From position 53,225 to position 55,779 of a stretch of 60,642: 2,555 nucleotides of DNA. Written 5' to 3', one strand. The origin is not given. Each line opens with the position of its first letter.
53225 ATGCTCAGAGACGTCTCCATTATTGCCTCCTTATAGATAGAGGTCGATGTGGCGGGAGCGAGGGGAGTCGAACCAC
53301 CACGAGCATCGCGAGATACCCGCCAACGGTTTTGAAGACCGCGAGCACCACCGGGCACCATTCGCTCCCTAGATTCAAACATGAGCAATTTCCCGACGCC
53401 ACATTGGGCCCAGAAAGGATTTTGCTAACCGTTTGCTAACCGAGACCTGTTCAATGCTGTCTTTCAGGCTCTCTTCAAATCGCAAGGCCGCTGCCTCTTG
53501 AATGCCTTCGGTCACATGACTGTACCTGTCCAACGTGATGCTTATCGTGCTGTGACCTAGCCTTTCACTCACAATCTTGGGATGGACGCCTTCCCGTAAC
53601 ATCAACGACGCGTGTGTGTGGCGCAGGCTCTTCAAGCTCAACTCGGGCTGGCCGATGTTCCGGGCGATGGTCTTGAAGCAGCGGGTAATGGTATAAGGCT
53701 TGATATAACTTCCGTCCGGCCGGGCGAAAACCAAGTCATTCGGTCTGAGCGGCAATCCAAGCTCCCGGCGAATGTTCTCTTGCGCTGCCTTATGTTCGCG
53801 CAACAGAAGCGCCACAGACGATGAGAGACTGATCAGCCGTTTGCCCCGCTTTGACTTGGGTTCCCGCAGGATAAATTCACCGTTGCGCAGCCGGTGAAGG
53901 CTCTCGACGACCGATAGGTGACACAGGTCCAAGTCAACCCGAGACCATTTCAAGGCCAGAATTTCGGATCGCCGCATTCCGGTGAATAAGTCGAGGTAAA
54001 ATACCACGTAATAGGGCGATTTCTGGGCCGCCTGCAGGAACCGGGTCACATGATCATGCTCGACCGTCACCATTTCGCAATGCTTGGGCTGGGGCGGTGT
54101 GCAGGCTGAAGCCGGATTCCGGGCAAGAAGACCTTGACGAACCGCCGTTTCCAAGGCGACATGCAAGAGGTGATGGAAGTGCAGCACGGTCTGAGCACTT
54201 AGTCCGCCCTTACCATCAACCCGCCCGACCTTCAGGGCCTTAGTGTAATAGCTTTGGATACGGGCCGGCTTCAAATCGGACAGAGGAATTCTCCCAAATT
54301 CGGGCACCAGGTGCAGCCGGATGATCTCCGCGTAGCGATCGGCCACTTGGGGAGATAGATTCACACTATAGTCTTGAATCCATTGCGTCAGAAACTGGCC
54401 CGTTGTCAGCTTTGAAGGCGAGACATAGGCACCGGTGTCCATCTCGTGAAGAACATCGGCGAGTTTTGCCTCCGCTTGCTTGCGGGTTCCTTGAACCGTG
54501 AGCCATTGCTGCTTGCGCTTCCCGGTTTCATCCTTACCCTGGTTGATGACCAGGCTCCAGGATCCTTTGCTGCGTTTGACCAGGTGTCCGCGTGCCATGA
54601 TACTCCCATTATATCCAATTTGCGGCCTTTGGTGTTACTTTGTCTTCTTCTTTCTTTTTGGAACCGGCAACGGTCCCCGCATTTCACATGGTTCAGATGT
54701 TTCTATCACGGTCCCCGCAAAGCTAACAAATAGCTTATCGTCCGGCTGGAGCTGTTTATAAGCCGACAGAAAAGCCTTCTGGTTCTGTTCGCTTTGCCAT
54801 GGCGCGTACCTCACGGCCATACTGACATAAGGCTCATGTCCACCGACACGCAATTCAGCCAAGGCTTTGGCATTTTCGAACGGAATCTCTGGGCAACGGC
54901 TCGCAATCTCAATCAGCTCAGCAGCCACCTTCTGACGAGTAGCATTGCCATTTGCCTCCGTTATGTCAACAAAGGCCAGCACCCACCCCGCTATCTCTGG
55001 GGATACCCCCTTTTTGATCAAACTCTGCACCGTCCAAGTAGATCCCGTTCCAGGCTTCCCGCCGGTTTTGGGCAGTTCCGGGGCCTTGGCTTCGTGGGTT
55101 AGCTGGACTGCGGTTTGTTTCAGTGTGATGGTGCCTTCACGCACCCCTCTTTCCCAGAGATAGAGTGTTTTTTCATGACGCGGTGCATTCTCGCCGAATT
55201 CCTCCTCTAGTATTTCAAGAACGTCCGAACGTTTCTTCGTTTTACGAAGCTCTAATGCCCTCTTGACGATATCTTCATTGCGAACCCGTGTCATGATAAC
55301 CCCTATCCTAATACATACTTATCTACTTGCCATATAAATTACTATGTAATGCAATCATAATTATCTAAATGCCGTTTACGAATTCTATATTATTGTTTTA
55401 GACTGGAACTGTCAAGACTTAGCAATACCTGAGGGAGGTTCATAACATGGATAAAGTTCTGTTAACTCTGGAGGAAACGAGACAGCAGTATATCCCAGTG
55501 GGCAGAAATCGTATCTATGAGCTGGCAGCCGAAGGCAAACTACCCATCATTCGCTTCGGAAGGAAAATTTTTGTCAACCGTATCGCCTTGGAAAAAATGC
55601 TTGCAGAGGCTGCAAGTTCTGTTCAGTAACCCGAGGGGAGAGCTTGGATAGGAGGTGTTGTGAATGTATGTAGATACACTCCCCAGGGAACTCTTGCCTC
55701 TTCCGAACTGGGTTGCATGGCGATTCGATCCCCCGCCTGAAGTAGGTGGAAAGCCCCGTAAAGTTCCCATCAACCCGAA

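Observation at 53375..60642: PICI/satellite-like integrative element: int, repressor-position ORF, divergent xis, primase-helicase, iteron ori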

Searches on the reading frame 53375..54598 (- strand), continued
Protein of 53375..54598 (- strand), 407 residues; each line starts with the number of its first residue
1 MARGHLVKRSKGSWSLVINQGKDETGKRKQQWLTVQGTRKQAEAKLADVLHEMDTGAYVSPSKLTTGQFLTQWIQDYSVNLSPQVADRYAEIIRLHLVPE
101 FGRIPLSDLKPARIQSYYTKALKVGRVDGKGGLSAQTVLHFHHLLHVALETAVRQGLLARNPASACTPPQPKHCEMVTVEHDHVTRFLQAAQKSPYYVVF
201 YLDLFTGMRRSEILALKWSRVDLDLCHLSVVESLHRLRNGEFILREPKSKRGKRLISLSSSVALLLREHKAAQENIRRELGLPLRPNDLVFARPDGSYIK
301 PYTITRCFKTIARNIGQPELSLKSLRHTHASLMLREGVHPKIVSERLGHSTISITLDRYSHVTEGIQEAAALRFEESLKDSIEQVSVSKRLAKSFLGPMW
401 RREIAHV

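Call 86: search_protein_families(library=pfam, proteins=[L190:4582-7179:-, L179:1755-4313:-, L199:6307-8346:-, L191:1172-2548:-, L180:2316-3374:-, L190:7654-8601:+, L179:4706-5713:+, L199:8856-9974:+, L170:6411-7283:+, L176:6178-7086:+], max_evalue=0.001)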
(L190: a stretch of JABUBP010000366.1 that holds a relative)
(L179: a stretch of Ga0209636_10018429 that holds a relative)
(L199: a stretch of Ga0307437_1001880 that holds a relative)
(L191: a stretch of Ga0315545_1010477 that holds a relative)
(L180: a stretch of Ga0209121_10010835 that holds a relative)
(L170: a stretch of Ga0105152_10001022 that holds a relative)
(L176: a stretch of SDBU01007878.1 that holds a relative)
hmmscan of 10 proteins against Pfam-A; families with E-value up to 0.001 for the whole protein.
L190:4582-7179:- (865 aa): 5 families
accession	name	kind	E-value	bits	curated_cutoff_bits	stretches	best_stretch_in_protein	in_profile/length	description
PF19263.5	DUF5906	-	3.4e-19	70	27.6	1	554-665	1-114/114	Family of unknown function (DUF5906)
PF08706.16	D5_N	-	4.3e-13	50.2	22.4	1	465-526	83-144/145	D5 N terminal like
PF03288.22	Pox_D5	-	0.00029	21.7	21.4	1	731-783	3-56/86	Poxvirus D5 protein-like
PF11781.13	Zn_ribbon_RRN7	-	0.00034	20.6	27.1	1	831-854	5-27/32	Zinc-finger of RNA-polymerase I-specific TFIIB, Rrn7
PF12760.12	Zn_ribbon_IS1595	-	0.00065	20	25.4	0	832-855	20-44/46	Transposase zinc-ribbon domain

L179:1755-4313:- (852 aa): 1 family
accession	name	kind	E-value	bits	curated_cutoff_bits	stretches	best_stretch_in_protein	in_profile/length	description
PF09250.16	Prim-Pol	-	3e-11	44.4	22.8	1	35-176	6-146/158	Bifunctional DNA primase/polymerase, N-terminal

L199:6307-8346:- (679 aa): 1 family
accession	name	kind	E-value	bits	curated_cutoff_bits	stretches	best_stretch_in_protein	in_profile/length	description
PF13481.12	AAA_25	-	3.1e-27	95.9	27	1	286-445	20-194/195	AAA domain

L191:1172-2548:- (458 aa): 1 family
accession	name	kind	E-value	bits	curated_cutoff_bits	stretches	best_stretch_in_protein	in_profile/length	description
PF17289.8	Terminase_6C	-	4.7e-07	30.4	22.6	1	304-433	23-145/155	Terminase RNaseH-like domain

L180:2316-3374:- (352 aa): 0 families

L190:7654-8601:+ (315 aa): 5 families
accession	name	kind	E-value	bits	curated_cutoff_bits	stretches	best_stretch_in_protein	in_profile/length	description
PF13936.12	HTH_38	-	3.7e-09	36.6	27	1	9-45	1-37/44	Helix-turn-helix domain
PF13384.12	HTH_23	-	2.7e-07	30.7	24.6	1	13-47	2-36/50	Homeodomain-like domain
PF02796.21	HTH_7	-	1.6e-06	28.6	23.8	1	11-45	4-38/45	Helix-turn-helix domain of resolvase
PF08281.18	Sigma70_r4_2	-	0.00029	20.9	25.7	0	16-50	13-48/54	Sigma-70, region 4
PF00196.25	GerE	-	0.00032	20.7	23.5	1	19-50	8-39/57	Bacterial regulatory proteins, luxR family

L179:4706-5713:+ (335 aa): 1 family
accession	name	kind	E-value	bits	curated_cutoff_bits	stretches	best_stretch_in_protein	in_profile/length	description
PF13384.12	HTH_23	-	0.00052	20.2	24.6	0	13-47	9-43/50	Homeodomain-like domain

L199:8856-9974:+ (372 aa): 1 family
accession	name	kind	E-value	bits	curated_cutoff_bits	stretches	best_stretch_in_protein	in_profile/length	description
PF11706.13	zf-CGNR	-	1e-05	25.6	24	1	327-365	1-42/44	CGNR zinc finger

L170:6411-7283:+ (290 aa): 0 families

L176:6178-7086:+ (302 aa): 0 families

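Call 89: search_protein_families(library=phrogs, proteins=[L199:4101-5213:-, L199:1506-2543:-, L199:772-1524:-, L170:915-2120:-, L170:2281-3036:-, L170:4838-5527:-, L180:3377-4219:-, L180:2316-3374:-, L190:3251-3949:-, L190:2528-3160:-], max_evalue=0.001)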
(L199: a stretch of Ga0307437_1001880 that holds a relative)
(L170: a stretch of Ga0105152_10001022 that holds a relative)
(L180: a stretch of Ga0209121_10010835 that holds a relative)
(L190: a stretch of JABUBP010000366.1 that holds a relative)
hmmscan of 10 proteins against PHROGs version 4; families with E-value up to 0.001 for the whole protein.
L199:4101-5213:- (370 aa): 0 families

L199:1506-2543:- (345 aa): 12 families
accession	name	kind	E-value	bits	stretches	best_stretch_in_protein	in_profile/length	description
phrog_116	-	other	2.3e-91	308.3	1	19-338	208-497/779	DNA methyltransferase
phrog_363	-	other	1.6e-52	179.7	1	17-330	52-312/327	DNA methyltransferase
phrog_5999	-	other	7.4e-18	65.6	1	20-112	4-104/109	DNA methyltransferase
phrog_17284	-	unknown function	1e-16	62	2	282-331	158-211/245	-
phrog_16528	-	other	1.2e-14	55.5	1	261-337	148-224/236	DNA methyltransferase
phrog_16427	-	other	1.3e-10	42.3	1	281-336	115-174/235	DNA methyltransferase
phrog_864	-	DNA, RNA and nucleotide metabolism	1.3e-10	41.4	1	248-328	960-1049/1064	DNA primase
phrog_36001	-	unknown function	2.1e-09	37.1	1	107-183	490-566/715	-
phrog_26324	-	other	7.2e-09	37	1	280-334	144-207/210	DNA methyltransferase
phrog_13621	-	unknown function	2e-08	35.2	1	273-330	42-108/121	-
phrog_29583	-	other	1.3e-06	28.4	1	80-132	80-132/468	DNA methyltransferase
phrog_8411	-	unknown function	3.5e-06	27.9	0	281-316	166-205/206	-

L199:772-1524:- (250 aa): 0 families

L170:915-2120:- (401 aa): 4 families
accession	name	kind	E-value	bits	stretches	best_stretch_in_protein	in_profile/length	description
phrog_947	-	DNA, RNA and nucleotide metabolism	1.6e-37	130.3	1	111-342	130-364/368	DNA polymerase processivity factor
phrog_6615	-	DNA, RNA and nucleotide metabolism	2e-08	35.2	1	221-314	69-173/214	DNA polymerase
phrog_3007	-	DNA, RNA and nucleotide metabolism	1.3e-07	32.5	1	120-237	10-122/190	RusA-like Holliday junction resolvase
phrog_12598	-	DNA, RNA and nucleotide metabolism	2.8e-05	24.6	1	111-245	8-159/275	RusA-like Holliday junction resolvase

L170:2281-3036:- (251 aa): 0 families

L170:4838-5527:- (229 aa): 6 families
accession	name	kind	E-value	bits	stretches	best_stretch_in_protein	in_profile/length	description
phrog_216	-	integration and excision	2.1e-29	103.6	1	4-223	55-236/301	integrase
phrog_1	-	integration and excision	7.6e-24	85.9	1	3-225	269-449/611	integrase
phrog_5830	-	integration and excision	2.5e-06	27.9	1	2-116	109-188/318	integrase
phrog_2546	-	unknown function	6.2e-06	27.6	1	66-114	2-51/180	-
phrog_22543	-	unknown function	0.00072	21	0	2-93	2-102/105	-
phrog_4852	-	unknown function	0.00081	20.1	0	60-100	9-51/194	-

L180:3377-4219:- (280 aa): 0 families

L180:2316-3374:- (352 aa): 0 families

L190:3251-3949:- (232 aa): 3 families
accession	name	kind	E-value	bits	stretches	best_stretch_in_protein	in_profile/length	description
phrog_95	-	integration and excision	4e-42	145.6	1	1-151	88-241/651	integrase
phrog_125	-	DNA, RNA and nucleotide metabolism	3.9e-36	125.9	1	1-160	20-167/254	DNA invertase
phrog_6620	-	integration and excision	6.8e-07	30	1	2-82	57-135/201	transposase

L190:2528-3160:- (210 aa): 6 families
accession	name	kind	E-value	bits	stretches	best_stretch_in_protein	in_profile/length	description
phrog_1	-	integration and excision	1.1e-38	134.9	1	11-202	268-450/611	integrase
phrog_216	-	integration and excision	8.4e-36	124.6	1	13-201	55-238/301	integrase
phrog_7269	-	integration and excision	1.4e-08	35.5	1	148-191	30-73/89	integrase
phrog_23271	-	unknown function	9.1e-08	33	1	144-187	7-50/67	-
phrog_5830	-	integration and excision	5.5e-05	23.5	1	11-96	109-188/318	integrase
phrog_7685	-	integration and excision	0.00096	19.8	0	140-193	175-229/240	integrase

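Call 95: search_protein_families(library=pfam, proteins=[L195:291-3740:-, L195:3803-4438:+, L195:4562-5350:+, L195:5482-5865:-, L207:1132-2202:-, L207:509-1135:-, L207:2902-3696:+, L233:6285-7535:-, L176:3516-4406:+, L176:1863-2600:+], max_evalue=0.001)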
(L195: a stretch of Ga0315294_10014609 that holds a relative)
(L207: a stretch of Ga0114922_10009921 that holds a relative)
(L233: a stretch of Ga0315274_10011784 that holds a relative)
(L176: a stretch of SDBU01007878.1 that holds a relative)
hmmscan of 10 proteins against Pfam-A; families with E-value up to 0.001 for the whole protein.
L195:291-3740:- (1149 aa): 2 families
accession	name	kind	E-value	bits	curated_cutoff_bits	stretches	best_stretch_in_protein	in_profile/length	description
PF24391.1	HD-CE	-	1.4e-33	117.1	27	1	85-332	1-251/263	HD-CE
PF13589.12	HATPase_c_3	-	3.6e-05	24.2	25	1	404-514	7-95/137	Histidine kinase-, DNA gyrase B-, and HSP90-like ATPase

L195:3803-4438:+ (211 aa): 3 families
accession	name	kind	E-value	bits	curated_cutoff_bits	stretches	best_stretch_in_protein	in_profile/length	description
PF00196.25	GerE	-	8.1e-14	51.4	23.5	1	24-76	4-56/57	Bacterial regulatory proteins, luxR family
PF13384.12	HTH_23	-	0.00059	20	24.6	0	25-56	5-36/50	Homeodomain-like domain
PF08281.18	Sigma70_r4_2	-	0.00077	19.5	25.7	0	26-65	14-54/54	Sigma-70, region 4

L195:4562-5350:+ (262 aa): 1 family
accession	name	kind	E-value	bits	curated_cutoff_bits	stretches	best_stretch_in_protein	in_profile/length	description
PF23343.2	REP_ORF2-G2P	-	4.7e-13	49.7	27.8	1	80-187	3-98/99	Replication-associated protein ORF2/G2P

L195:5482-5865:- (127 aa): 0 families

L207:1132-2202:- (356 aa): 1 family
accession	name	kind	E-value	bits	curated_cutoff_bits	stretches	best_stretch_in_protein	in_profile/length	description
PF03235.19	GmrSD_N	-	1.3e-26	94.4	33.2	1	27-175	13-199/199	GmrSD restriction endonuclease, N-terminal domain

L207:509-1135:- (208 aa): 0 families

L207:2902-3696:+ (264 aa): 1 family
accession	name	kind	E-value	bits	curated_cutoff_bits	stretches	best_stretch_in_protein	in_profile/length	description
PF23343.2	REP_ORF2-G2P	-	5.8e-14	52.6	27.8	1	79-187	2-98/99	Replication-associated protein ORF2/G2P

L233:6285-7535:- (416 aa): 2 families
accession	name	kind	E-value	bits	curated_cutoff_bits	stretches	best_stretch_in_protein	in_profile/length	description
PF13481.12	AAA_25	-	2e-17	63.9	27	1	111-273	17-194/195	AAA domain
PF06745.19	ATPase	-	0.00029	20.7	26.6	0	215-282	108-175/231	KaiC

L176:3516-4406:+ (296 aa): 2 families
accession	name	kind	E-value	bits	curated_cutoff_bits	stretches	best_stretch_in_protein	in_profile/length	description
PF14417.12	MEDS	-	1e-48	165.7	29.8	1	47-209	1-161/161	MEDS: MEthanogen/methylotroph, DcmR Sensory domain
PF13188.13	PAS_8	-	2.2e-05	24.6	21.8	1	238-278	4-43/65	PAS domain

L176:1863-2600:+ (245 aa): 2 families
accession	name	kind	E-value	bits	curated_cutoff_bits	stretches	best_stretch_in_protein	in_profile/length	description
PF00072.30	Response_reg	-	6.4e-33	113.7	30.2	1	6-115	1-111/111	Response regulator receiver domain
PF00486.34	Trans_reg_C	-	2.1e-23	82.6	26.2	1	152-227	2-77/77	Transcriptional regulatory protein, C terminal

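Call 110: find_related_loci(query=A3, collection=viral_contigs, flank=10000)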
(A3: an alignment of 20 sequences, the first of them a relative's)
Query A3 (407 aa) in viral_contigs; peptide patterns used: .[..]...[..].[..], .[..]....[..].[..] (x = any residue, [..] = any of these).
461 stretches matched a pattern; 413 encode a relative of the query (tblastn E <= 1e-3); the best 80 are kept; 80 distinct loci.
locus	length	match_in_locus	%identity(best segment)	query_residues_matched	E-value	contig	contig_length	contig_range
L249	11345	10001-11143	49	3-381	2e-122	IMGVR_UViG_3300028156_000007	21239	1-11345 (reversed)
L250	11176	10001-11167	48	3-389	2e-121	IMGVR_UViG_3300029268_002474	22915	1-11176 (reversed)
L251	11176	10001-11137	49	3-379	6e-118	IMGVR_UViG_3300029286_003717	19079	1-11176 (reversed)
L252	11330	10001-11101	48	3-376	2e-113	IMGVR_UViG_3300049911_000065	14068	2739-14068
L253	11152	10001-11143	43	1-381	4e-103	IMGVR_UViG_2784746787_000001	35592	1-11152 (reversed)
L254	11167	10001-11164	42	1-395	9e-100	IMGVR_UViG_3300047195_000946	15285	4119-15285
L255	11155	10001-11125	45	3-376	1e-99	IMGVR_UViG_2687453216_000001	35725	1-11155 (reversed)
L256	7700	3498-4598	42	4-376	6e-97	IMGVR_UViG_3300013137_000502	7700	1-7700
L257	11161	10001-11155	42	1-381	2e-91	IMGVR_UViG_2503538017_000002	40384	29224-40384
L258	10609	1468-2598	41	4-386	1e-89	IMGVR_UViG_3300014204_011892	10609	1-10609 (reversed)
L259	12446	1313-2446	42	3-378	3e-88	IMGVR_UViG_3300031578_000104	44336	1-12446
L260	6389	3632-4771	42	1-378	5e-88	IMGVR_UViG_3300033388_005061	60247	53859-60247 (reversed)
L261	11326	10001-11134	41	4-379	3e-86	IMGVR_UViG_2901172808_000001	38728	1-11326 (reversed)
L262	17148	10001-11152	40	3-389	2e-86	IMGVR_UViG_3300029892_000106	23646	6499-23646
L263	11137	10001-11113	40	3-378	2e-84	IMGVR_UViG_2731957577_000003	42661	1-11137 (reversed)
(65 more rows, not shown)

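Call 112: search_protein_families(library=phrogs, proteins=[L252:8900-9250:-, L252:7527-8903:-, L252:6158-7534:-, L252:5612-6136:-, L252:4542-5609:-, L252:3869-4462:-, L252:1-2504:-, L249:8297-9607:-, L249:7375-8247:-, L250:2272-4125:+], max_evalue=0.001)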
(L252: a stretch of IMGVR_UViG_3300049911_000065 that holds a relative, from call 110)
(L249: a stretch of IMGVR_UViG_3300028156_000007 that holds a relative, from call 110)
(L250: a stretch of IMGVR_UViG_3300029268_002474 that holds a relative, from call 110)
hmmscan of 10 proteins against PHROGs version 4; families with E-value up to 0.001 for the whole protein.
L252:8900-9250:- (116 aa): 4 families
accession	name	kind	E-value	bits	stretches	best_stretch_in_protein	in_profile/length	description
phrog_1889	-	head and packaging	2.2e-08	35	1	4-56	84-142/276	terminase small subunit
phrog_19659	-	unknown function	2e-06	28.4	1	3-54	126-178/390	-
phrog_509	-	head and packaging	4.8e-05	24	1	3-28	76-101/238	terminase small subunit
phrog_9231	-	head and packaging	0.0002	22.2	1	4-86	70-150/240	terminase small subunit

L252:7527-8903:- (458 aa): 3 families
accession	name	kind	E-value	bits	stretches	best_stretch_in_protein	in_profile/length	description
phrog_5909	-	head and packaging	9.7e-11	42.3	1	308-439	137-266/285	terminase large subunit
phrog_5713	-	head and packaging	1.9e-05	25.6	1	326-426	12-106/143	terminase large subunit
phrog_38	-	head and packaging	2.1e-05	24.4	1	201-407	496-680/760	terminase large subunit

L252:6158-7534:- (458 aa): 5 families
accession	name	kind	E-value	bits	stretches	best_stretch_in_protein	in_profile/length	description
phrog_64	-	head and packaging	4.8e-35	122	1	12-440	81-509/547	portal protein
phrog_104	-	head and packaging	2.4e-16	60.5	1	39-429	87-468/550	portal protein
phrog_156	-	head and packaging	1.6e-11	44.4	2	20-172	33-198/681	portal protein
phrog_533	-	head and packaging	5.5e-08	32.8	0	18-133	33-150/495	portal protein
phrog_332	-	connector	2.4e-05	23.9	1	191-276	250-335/560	head-tail adaptor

L252:5612-6136:- (174 aa): 0 families

L252:4542-5609:- (355 aa): 4 families
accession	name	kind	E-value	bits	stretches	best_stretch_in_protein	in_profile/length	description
phrog_212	-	head and packaging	6.8e-49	167.9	1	1-354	4-294/301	major head protein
phrog_31318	-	unknown function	2.1e-17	64.2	1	218-355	4-146/147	-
phrog_10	-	head and packaging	1.1e-11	45.4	1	14-256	371-549/752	major head protein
phrog_20658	-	head and packaging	4.5e-11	43.8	1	140-200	131-189/211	head decoration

L252:3869-4462:- (197 aa): 1 family
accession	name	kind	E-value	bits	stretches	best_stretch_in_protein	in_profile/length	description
phrog_399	-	head and packaging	0.00015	22.4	1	1-51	1-51/220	structural protein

L252:1-2504:- (834 aa): 0 families

L249:8297-9607:- (436 aa): 0 families

L249:7375-8247:- (290 aa): 0 families

L250:2272-4125:+ (617 aa): 3 families
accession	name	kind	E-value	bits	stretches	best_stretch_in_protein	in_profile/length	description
phrog_16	-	DNA, RNA and nucleotide metabolism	7.6e-09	35.3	1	39-313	278-489/986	DNA helicase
phrog_62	-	DNA, RNA and nucleotide metabolism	0.00013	20.5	1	40-195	703-851/1881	DNA helicase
phrog_97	-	other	0.0005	20.4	0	53-145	77-156/506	UvsX-like recombinase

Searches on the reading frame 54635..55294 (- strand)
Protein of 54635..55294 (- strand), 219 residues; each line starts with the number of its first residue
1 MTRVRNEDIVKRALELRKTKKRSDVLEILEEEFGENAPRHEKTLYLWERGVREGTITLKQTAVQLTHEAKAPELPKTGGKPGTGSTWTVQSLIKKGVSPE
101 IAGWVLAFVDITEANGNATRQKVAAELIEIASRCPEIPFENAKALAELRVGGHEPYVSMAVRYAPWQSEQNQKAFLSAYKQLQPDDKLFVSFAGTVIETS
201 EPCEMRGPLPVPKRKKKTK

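Call 4: search_protein_families(library=pfam, proteins=[window:54635-55294:-], max_evalue=0.01)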
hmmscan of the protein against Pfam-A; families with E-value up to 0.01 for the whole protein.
window:54635-55294:- (219 aa): 0 families

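Call 9: search_protein_families(library=phrogs, proteins=[window:54635-55294:-], max_evalue=0.01)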
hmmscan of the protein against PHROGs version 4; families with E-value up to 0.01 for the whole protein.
window:54635-55294:- (219 aa): 0 families

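Call 10: search_protein_families(library=ncbifam, proteins=[window:54635-55294:-], max_evalue=0.01)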
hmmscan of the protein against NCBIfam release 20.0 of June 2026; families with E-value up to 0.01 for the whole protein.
window:54635-55294:- (219 aa): 0 families

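Call 12: search_protein_families(library=padloc, proteins=[window:54635-55294:-], max_evalue=0.01)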
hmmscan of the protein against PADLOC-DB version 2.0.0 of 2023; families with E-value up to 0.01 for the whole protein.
window:54635-55294:- (219 aa): 0 families

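Call 36: search_protein_families(library=pfam, proteins=[window:54635-55294:-], max_evalue=10)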
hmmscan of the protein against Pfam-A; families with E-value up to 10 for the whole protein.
window:54635-55294:- (219 aa): 0 families

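Call 43: find_homologous_proteins(query=window:54635-55294:-, max_evalue=0.001)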
Query window:54635-55294:- (219 aa): 1 proteins with E <= 0.001 among 290 candidates.
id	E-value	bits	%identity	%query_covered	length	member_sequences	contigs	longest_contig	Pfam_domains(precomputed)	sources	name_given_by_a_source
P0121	2.2e-140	483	100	100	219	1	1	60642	-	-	-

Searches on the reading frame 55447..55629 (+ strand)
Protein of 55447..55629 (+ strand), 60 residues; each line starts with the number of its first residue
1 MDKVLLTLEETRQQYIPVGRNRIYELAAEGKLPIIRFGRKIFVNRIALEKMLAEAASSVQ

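Call 4: search_protein_families(library=pfam, proteins=[window:55447-55629:+], max_evalue=0.01)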
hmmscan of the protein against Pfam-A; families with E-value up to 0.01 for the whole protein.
window:55447-55629:+ (60 aa): 1 family
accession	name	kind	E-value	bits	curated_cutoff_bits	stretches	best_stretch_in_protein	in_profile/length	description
PF12728.13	HTH_17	-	1.4e-07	32.1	27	1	5-54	1-49/51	Helix-turn-helix domain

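Call 9: search_protein_families(library=phrogs, proteins=[window:55447-55629:+], max_evalue=0.01)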
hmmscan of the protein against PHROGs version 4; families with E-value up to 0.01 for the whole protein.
window:55447-55629:+ (60 aa): 4 families
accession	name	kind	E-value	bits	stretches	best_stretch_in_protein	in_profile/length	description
phrog_7338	-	unknown function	3.4e-07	31.4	1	3-56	28-81/87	-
phrog_12527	-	integration and excision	0.00024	22.2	1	14-57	37-80/130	excisionase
phrog_66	-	integration and excision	0.0015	19.3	1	2-54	90-142/412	excisionase and transcriptional regulator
phrog_16129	-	integration and excision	0.0045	17.9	1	3-54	11-63/67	excisionase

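Call 10: search_protein_families(library=ncbifam, proteins=[window:55447-55629:+], max_evalue=0.01)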
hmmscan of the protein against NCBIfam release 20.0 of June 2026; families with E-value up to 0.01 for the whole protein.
window:55447-55629:+ (60 aa): 1 family
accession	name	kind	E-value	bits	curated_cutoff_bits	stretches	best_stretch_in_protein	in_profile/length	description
TIGR01764.1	excise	domain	1.8e-05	25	28.8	1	15-52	10-47/49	excisionase family DNA-binding protein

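Call 12: search_protein_families(library=padloc, proteins=[window:55447-55629:+], max_evalue=0.01)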
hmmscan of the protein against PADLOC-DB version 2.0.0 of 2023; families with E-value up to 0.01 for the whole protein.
window:55447-55629:+ (60 aa): 0 families
